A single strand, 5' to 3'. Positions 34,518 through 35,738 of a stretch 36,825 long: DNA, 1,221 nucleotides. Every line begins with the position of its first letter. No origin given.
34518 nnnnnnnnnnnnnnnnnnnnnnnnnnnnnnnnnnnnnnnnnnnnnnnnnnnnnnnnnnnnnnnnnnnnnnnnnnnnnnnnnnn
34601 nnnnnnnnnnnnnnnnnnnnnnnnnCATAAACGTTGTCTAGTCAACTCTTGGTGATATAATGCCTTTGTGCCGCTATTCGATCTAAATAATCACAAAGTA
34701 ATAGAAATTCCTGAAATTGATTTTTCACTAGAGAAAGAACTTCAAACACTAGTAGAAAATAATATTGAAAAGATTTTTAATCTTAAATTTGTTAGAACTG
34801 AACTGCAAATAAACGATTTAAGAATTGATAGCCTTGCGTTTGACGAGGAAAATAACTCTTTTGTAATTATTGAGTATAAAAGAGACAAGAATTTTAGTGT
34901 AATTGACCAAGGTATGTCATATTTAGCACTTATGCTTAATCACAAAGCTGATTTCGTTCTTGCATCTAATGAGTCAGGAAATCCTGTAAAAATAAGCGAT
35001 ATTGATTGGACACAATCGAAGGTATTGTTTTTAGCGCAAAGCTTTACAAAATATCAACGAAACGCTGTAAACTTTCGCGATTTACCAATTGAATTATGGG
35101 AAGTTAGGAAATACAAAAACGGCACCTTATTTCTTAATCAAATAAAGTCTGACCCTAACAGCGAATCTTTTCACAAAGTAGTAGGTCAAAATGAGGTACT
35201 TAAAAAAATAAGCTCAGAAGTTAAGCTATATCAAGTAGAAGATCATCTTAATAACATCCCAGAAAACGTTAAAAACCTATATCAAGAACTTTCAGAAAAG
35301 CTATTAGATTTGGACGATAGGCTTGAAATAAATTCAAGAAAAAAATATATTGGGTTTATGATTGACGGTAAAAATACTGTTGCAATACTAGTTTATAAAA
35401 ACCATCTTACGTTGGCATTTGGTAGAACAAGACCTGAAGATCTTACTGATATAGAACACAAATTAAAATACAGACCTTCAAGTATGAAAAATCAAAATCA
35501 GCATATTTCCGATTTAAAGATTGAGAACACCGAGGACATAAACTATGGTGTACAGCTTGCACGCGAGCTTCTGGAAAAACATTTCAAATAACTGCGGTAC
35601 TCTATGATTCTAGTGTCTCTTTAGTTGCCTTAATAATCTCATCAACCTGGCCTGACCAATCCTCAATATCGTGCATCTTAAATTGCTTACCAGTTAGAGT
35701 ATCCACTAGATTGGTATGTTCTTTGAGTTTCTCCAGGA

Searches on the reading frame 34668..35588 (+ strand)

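Call 87: search_protein_families(library=pfam, proteins=[window:34668-35588:+], max_evalue=0.0001)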
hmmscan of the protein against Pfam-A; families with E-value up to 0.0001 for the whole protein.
window:34668-35588:+ (307 aa): 1 family
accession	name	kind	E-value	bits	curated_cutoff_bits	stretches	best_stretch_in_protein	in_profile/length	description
PF18899.5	DUF5655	-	2.3e-07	31.3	24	1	190-292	1-95/109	Domain of unknown function (DUF5655)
